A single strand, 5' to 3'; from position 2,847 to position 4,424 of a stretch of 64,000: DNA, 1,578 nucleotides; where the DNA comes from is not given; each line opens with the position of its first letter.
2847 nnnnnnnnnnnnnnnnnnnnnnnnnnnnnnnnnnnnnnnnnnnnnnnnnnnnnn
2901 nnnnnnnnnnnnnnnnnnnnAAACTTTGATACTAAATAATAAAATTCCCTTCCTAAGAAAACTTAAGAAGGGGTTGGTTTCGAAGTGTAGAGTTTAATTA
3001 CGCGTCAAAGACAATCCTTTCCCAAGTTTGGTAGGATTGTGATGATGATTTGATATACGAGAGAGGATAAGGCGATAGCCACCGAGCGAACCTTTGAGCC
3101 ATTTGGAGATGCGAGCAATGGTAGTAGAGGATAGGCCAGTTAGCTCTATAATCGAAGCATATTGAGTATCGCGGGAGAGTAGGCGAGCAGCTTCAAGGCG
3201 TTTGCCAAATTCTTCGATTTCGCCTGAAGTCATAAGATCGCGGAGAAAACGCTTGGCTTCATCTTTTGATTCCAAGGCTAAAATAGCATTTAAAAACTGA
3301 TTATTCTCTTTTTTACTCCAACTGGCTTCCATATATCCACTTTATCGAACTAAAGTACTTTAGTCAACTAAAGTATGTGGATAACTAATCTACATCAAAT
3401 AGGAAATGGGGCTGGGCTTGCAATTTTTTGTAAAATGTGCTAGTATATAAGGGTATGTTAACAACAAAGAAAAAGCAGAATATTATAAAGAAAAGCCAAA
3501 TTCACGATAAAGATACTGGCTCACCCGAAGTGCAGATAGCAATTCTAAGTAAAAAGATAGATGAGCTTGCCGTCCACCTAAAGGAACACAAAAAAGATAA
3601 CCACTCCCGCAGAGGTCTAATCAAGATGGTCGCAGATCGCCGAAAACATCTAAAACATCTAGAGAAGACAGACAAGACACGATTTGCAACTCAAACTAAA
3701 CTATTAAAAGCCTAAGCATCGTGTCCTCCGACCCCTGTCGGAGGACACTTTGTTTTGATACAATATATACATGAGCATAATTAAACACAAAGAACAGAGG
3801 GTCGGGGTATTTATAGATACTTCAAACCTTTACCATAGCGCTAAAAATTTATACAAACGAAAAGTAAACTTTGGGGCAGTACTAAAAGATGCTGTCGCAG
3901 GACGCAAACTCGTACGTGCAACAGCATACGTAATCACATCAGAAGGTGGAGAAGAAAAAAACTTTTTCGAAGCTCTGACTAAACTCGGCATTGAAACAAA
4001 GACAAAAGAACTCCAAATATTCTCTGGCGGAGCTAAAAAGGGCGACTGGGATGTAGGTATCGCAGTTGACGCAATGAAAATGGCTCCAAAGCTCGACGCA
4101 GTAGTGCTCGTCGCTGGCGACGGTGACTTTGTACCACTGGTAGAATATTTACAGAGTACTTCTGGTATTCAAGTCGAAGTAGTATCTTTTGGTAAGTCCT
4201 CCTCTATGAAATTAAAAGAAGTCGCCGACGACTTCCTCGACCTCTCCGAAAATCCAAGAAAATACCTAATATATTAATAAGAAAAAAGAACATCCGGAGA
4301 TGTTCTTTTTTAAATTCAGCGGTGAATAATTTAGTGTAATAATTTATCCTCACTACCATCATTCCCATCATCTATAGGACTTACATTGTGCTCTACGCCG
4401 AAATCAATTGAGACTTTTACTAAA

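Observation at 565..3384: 2.8-kb four-gene segment bracketed by inverted copies of the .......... motif, immediately adjacent to an Xer-like tyrosine recombinase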

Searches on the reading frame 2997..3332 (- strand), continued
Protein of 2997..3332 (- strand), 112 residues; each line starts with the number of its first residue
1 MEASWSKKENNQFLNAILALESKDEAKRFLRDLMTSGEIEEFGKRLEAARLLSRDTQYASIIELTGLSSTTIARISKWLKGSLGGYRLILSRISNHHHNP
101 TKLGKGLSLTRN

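Call 28: search_protein_families(library=ncbifam, proteins=[L026:6406-7689:+, L020:7589-8230:+, L042:6440-6835:+, L021:2602-3768:+, L020:9418-10848:+, L020:10855-12162:+, L013:7373-8926:+, L013:8933-9697:+, L040:7541-8407:+, L015:7128-7817:+], max_evalue=0.00001)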
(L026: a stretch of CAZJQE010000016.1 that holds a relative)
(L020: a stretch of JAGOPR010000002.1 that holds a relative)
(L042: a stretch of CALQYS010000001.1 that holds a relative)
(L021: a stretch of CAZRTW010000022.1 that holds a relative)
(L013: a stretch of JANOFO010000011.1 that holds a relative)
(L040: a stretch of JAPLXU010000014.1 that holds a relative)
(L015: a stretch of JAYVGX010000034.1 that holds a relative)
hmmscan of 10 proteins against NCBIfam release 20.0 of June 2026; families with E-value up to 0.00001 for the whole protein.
L026:6406-7689:+ (428 aa): 24 families
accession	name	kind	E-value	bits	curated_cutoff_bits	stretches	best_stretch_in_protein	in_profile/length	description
TIGR00442.1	hisS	equivalog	1e-120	403.4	286.75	1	9-416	2-405/406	histidine--tRNA ligase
NF009085.0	PRK12420.1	equivalog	3.3e-91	306.7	540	1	8-423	5-425/426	histidine--tRNA ligase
TIGR00443.1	hisZ_biosyn_reg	equivalog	2.2e-64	217.5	271.65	1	14-324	1-313/314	ATP phosphoribosyltransferase regulatory subunit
NF008941.0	PRK12292.2-4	equivalog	1.5e-47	162.4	447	1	11-362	11-357/393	ATP phosphoribosyltransferase regulatory subunit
NF008942.0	PRK12292.2-5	equivalog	5.9e-44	150.4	643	1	4-420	6-423/434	ATP phosphoribosyltransferase regulatory subunit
NF008936.0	PRK12292.1-3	equivalog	8.3e-42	143.4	492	1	8-396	6-395/406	ATP phosphoribosyltransferase regulatory subunit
NF008940.0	PRK12292.2-3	equivalog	1.7e-40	139.1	450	1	11-390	7-389/404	ATP phosphoribosyltransferase regulatory subunit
NF008938.0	PRK12292.1-6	equivalog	9.5e-34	117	833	1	11-389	10-387/420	ATP phosphoribosyltransferase regulatory subunit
NF008953.0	PRK12295.1-6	equivalog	3.6e-31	108.5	384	2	22-196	10-181/384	ATP phosphoribosyltransferase regulatory subunit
NF008945.0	PRK12292.3-3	equivalog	4.3e-29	101.8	409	1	10-391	3-357/368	ATP phosphoribosyltransferase regulatory subunit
NF008939.0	PRK12292.2-1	equivalog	7.6e-27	94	335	1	11-378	7-375/391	ATP phosphoribosyltransferase regulatory subunit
NF008943.0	PRK12292.3-1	equivalog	5.9e-25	88.2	690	1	9-322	26-329/403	ATP phosphoribosyltransferase regulatory subunit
NF008935.0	PRK12292.1-1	equivalog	2.7e-24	85.8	350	1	14-303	11-298/382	ATP phosphoribosyltransferase regulatory subunit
NF009086.0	PRK12421.1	equivalog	1.4e-21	76.9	318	1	12-320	12-324/389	ATP phosphoribosyltransferase regulatory subunit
NF008950.0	PRK12295.1-3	equivalog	2.4e-19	70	492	2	29-188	18-173/387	ATP phosphoribosyltransferase regulatory subunit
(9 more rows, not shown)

L020:7589-8230:+ (214 aa): 1 family
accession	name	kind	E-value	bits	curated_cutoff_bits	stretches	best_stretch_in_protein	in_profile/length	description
TIGR00070.1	hisG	equivalog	5.2e-52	176.4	75.75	1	10-189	3-182/183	ATP phosphoribosyltransferase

L042:6440-6835:+ (132 aa): 2 families
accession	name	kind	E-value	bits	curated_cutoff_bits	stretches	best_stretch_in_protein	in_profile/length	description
NF000768.0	PRK00051.1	equivalog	2.7e-42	143.4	126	1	9-108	18-115/131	phosphoribosyl-AMP cyclohydrolase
NF002747.0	PRK02759.1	equivalog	4.4e-38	131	187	1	8-109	11-108/208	bifunctional phosphoribosyl-AMP cyclohydrolase/phosphoribosyl-ATP diphosphatase HisIE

L021:2602-3768:+ (389 aa): 78 families (the best 25 are shown)
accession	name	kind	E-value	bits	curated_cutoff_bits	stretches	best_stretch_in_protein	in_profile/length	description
NF041364.1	GntC_guanitoxin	equivalog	3.2e-94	315.8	415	1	31-385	1-355/356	guanitoxin biosynthesis PLP-dependent (S)-gamma-hydroxy-L-arginine cyclodehydratase GntC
NF041091.1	asp_aminotase_Arch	equivalog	1.1e-91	307.5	550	1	6-388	1-376/376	aspartate aminotransferase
NF005816.0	PRK07682.1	equivalog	1.5e-87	293.7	620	1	3-388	4-384/390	aminotransferase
NF004770.0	PRK06108.1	subfamily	1.1e-80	271.4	422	1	5-388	13-393/396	pyridoxal phosphate-dependent aminotransferase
NF005817.0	PRK07683.1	equivalog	5.8e-79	265.6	575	1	1-388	1-382/387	aminotransferase A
NF006229.0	PRK08361.1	equivalog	2.9e-78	263.6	624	1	6-385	11-386/391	aspartate aminotransferase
NF004975.0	PRK06348.1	equivalog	7.2e-78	262.2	549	1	6-385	7-381/384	pyridoxal phosphate-dependent aminotransferase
NF005588.0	PRK07309.1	equivalog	8.1e-73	245.5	576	1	4-388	6-387/391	pyridoxal phosphate-dependent aminotransferase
NF005732.0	PRK07550.1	equivalog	5.7e-70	236.3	366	1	7-384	10-385/389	aminotransferase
NF006488.0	PRK08912.1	equivalog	6.6e-68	229.4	498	1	22-388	19-385/387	aminotransferase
NF006569.0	PRK09082.1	subfamily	5e-67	226.7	420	1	21-384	22-384/386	methionine aminotransferase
TIGR03540.1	DapC_direct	equivalog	8.3e-67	225.7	593.25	1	29-385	30-382/383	LL-diaminopimelate aminotransferase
NF006756.0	PRK09276.1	subfamily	9.9e-67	225.5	507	1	8-385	7-384/387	LL-diaminopimelate aminotransferase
NF005855.0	PRK07777.1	equivalog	4.8e-66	223.7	553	1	22-387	21-388/391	pyridoxal phosphate-dependent aminotransferase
NF006514.0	PRK08960.1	equivalog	9.5e-64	215.6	554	1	23-388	25-386/388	pyridoxal phosphate-dependent aminotransferase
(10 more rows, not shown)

L020:9418-10848:+ (477 aa): 2 families
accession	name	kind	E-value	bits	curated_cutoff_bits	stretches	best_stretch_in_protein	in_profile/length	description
TIGR00069.1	hisD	equivalog_domain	5.4e-72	243.2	243.8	1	41-446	2-391/393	histidinol dehydrogenase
NF010343.0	PRK13770.1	equivalog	1.8e-42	145.6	647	1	25-441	10-407/416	histidinol dehydrogenase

L020:10855-12162:+ (436 aa): 0 families

L013:7373-8926:+ (518 aa): 8 families
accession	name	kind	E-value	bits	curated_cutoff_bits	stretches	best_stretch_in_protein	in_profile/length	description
NF006871.0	PRK09367.1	subfamily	5e-183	609.4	524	1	9-512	3-503/505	histidine ammonia-lyase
TIGR01225.1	hutH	equivalog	9.6e-178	591.7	539.15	1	11-513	2-501/506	histidine ammonia-lyase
TIGR03832.1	Tyr_2_3_mutase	equivalog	2.1e-124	415.9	501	1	13-500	2-506/507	tyrosine 2,3-aminomutase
TIGR04475.1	Phe_D_beta_mut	equivalog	5.8e-116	388.1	800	1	14-501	7-509/510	phenylalanine aminomutase (D-beta-phenylalanine forming)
NF053541.1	FlxA_rubin_TAL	equivalog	6.4e-107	358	700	1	18-501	2-496/498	flexirubin biosynthesis tyrosine ammonia-lyase FlxA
NF041222.1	BagA_FevW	exception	1.6e-84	284.4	1000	1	11-510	2-523/529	bagremycin/ferroverdin biosynthesis tyrosine ammonia-lyase BagA/FevW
TIGR01226.1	phe_am_lyase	equivalog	2.5e-75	254.1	519.15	1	7-461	30-501/680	phenylalanine ammonia-lyase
TIGR04473.1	taxol_Phe_23mut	exception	2.8e-44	151.5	1250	1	18-462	36-498/687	phenylalanine aminomutase (L-beta-phenylalanine forming)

L013:8933-9697:+ (255 aa): 10 families
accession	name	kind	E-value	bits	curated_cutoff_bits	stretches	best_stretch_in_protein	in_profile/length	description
NF040852.1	nitrile_Arch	equivalog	1.8e-61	207.6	500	1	1-254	1-260/262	nitrilase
TIGR03381.1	agmatine_aguB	equivalog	4.1e-27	95.2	410.25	1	3-255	3-277/279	N-carbamoylputrescine amidase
NF033621.1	de_GSH_amidase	exception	3.8e-24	85.4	355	1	13-236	14-242/260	deaminated glutathione amidase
NF010588.0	PRK13981.1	equivalog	4.6e-22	78.1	479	1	1-232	5-247/546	NAD+ synthase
NF007757.0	PRK10438.1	equivalog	1.9e-21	76.4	249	1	15-235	18-236/256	amidohydrolase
NF009803.0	PRK13287.1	equivalog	6.4e-13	48.2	406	1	21-246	38-276/333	formamidase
TIGR00546.1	lnt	equivalog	1.1e-12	47.9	132.9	0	19-111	188-273/395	apolipoprotein N-acyltransferase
NF009802.0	PRK13286.1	equivalog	1.4e-09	37.4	427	1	18-247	37-278/345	aliphatic amidase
NF043013.1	DeGluthAmidYersProt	equivalog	2.7e-08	33.3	500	1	134-238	150-257/278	deaminated glutathione amidase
NF002730.0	PRK02628.1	equivalog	6e-07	28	473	0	13-100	25-114/677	NAD(+) synthase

L040:7541-8407:+ (289 aa): 12 families
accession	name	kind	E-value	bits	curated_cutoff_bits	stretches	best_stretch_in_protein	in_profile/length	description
TIGR01251.1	ribP_PPkin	subfamily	9.9e-59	198.8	113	1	16-279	26-277/309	ribose-phosphate diphosphokinase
NF002095.0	PRK00934.1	equivalog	2.1e-53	181.3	296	1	16-285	26-278/287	ribose-phosphate diphosphokinase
NF002320.0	PRK01259.1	subfamily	6.1e-38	130.9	297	1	15-280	31-284/316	ribose-phosphate diphosphokinase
NF005537.0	PRK07199.1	subfamily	1.3e-35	123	322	1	15-278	27-278/301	ribose-phosphate diphosphokinase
NF002844.0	PRK03092.1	equivalog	5.8e-34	117.8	438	1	21-283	42-295/326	ribose-phosphate diphosphokinase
NF005299.0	PRK06827.1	subfamily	5.1e-32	111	327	1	51-277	104-334/383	phosphoribosylpyrophosphate synthetase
NF001815.0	PRK00553.1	equivalog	1.3e-30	106.7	484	1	13-279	32-290/332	ribose-phosphate pyrophosphokinase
NF002618.0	PRK02269.1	equivalog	2.6e-27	96.3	460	1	12-284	29-290/321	ribose-phosphate diphosphokinase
NF002758.0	PRK02812.1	equivalog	4.6e-25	88.4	518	1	15-282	46-301/330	ribose-phosphate pyrophosphokinase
NF002686.0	PRK02458.1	equivalog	4.9e-22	78.8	506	1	17-280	36-287/323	ribose-phosphate diphosphokinase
NF003428.0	PRK04923.1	equivalog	2e-20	73.2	536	1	16-278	32-284/319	ribose-phosphate diphosphokinase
TIGR00336.1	pyrE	equivalog_domain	4.6e-06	26.5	106.8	1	179-239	85-137/173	orotate phosphoribosyltransferase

L015:7128-7817:+ (230 aa): 0 families

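Call 29: search_protein_families(library=pfam, proteins=[L037:6558-7433:+, L090:6497-7108:+, L061:1453-2325:+, L053:8876-9598:-, L024:1199-2101:+, L025:6420-6908:+, L036:6434-7318:+, L015:7128-7817:+, L047:6438-6710:+, L044:6561-6896:-], max_evalue=0.001)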
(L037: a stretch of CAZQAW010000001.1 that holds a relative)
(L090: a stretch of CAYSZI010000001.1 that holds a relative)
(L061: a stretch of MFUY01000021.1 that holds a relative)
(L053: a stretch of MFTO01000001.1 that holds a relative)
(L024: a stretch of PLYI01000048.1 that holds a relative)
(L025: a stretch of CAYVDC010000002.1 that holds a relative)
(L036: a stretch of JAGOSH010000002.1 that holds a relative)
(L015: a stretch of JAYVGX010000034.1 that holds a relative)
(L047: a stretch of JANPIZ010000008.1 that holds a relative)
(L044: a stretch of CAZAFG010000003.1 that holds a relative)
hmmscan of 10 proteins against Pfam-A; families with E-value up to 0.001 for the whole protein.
L037:6558-7433:+ (292 aa): 0 families

L090:6497-7108:+ (204 aa): 2 families
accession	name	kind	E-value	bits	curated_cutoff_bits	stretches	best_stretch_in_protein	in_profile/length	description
PF00583.31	Acetyltransf_1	-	1.2e-07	32.5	20.7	1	70-161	16-88/116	Acetyltransferase (GNAT) family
PF13508.13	Acetyltransf_7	-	8.3e-07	29.7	27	1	107-167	4-63/84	Acetyltransferase (GNAT) domain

L061:1453-2325:+ (291 aa): 5 families
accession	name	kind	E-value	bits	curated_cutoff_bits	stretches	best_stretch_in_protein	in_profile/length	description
PF13489.12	Methyltransf_23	-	7e-07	29.6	27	1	120-218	20-117/164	Methyltransferase domain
PF13847.12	Methyltransf_31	-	1.4e-05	25.3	27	1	123-217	4-109/145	Methyltransferase domain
PF08242.18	Methyltransf_12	-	1.5e-05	26.1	30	1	127-215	1-98/98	Methyltransferase domain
PF13649.12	Methyltransf_25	-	4e-05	24.7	27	1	126-213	1-97/97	Methyltransferase domain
PF08241.18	Methyltransf_11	-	0.00012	23.1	21.2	1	127-217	1-95/95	Methyltransferase domain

L053:8876-9598:- (241 aa): 1 family
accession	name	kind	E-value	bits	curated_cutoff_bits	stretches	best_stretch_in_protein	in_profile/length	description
PF00351.26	Biopterin_H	-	2.3e-33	116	22.7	1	10-239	53-284/331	Biopterin-dependent aromatic amino acid hydroxylase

L024:1199-2101:+ (301 aa): 0 families

L025:6420-6908:+ (163 aa): 0 families

L036:6434-7318:+ (295 aa): 0 families

L015:7128-7817:+ (230 aa): 0 families

L047:6438-6710:+ (91 aa): 0 families

L044:6561-6896:- (112 aa): 1 family
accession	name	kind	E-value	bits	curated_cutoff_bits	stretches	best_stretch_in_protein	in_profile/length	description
PF01329.24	Pterin_4a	-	1.1e-29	102.8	26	1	19-109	1-90/91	Pterin 4 alpha carbinolamine dehydratase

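Call 40: search_solved_structures(query=window:2997-3332:-, max_evalue=0.01, show_alignments=2)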
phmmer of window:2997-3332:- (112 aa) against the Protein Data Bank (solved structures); distinct sequences matched with E-value up to 0.01: 3.
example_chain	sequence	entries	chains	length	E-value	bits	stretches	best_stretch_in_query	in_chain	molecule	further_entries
3kor_A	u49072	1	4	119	2.2e-11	47.3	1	12-94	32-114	Possible Trp repressor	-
3frw_A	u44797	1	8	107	2.3e-11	47.3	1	9-95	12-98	Putative Trp repressor protein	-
3g1c_A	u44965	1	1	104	1.7e-10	44.4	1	11-93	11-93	The TrpR like protein from Eubacterium eligens ATCC 27750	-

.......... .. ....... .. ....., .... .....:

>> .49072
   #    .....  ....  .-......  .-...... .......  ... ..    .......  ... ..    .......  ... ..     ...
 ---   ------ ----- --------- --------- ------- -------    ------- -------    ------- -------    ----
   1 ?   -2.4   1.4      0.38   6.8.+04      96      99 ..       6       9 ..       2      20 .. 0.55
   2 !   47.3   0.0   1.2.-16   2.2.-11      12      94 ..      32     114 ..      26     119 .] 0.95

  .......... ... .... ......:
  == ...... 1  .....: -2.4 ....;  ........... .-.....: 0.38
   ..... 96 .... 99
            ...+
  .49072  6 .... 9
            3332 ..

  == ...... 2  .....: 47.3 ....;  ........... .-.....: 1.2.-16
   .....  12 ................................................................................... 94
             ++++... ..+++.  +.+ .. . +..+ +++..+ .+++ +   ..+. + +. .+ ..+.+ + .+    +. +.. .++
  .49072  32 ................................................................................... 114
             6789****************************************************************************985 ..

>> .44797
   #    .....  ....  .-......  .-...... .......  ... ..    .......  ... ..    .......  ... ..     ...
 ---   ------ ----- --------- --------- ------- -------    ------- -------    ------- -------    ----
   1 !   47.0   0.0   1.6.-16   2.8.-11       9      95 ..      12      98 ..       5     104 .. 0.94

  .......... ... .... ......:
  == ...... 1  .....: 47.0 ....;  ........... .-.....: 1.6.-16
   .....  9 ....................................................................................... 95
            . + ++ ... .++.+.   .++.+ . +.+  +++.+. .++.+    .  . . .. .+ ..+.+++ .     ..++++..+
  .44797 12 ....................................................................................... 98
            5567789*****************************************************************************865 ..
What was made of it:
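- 2994..3332 (-): hisR/yerC-like repressor gene (112 aa). PDB 3KOR, 3FRW and 3G1C at E 2e-11 to 2e-10 (call 40).
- On HisR/YerC (TrpR-family histidine repressor) regulon: PDB 3G1C (E. eligens HisR), 3KOR and 3FRW at E 2e-10 to 2e-11 (call 40).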

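Call 49: search_protein_families(library=pfam, proteins=[L015:7128-7817:+], max_evalue=1)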
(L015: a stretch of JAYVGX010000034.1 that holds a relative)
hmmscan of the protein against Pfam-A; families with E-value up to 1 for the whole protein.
L015:7128-7817:+ (230 aa): 3 families
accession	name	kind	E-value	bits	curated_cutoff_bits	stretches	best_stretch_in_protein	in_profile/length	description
PF15609.12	PRTase_2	-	0.0018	18.3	28.8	1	118-163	112-157/188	Phosphoribosyl transferase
PF24390.1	PRTase-CE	-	0.0063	16.9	27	1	120-170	103-153/253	PRTase-CE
PF00156.33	Pribosyltran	-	0.015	15.1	26.3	1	126-143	88-105/158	Phosphoribosyl transferase domain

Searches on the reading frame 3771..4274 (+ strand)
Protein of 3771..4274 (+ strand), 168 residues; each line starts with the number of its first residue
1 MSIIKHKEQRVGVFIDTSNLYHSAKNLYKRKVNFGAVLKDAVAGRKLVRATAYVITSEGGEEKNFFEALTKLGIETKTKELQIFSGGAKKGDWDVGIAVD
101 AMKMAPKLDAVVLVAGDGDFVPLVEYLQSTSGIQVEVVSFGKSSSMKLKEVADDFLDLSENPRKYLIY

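Call 5: search_protein_families(library=pfam, proteins=[window:3771-4274:+], max_evalue=0.01)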
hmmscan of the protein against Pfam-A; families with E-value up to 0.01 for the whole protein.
window:3771-4274:+ (168 aa): 1 family
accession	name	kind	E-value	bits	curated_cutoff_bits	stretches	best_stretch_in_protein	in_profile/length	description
PF01936.24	NYN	-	6.6e-36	124.4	24.2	1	10-158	1-144/145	NYN domain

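Call 6: search_protein_families(library=ncbifam, proteins=[window:3771-4274:+], max_evalue=0.01)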
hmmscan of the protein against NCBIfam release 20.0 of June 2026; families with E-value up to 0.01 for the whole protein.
window:3771-4274:+ (168 aa): 1 family
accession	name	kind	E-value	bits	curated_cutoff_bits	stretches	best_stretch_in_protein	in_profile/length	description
TIGR00288.1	TIGR00288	hypoth_equivalog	9.2e-07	28.8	178.45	1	82-160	78-157/160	TIGR00288 family NYN domain-containing protein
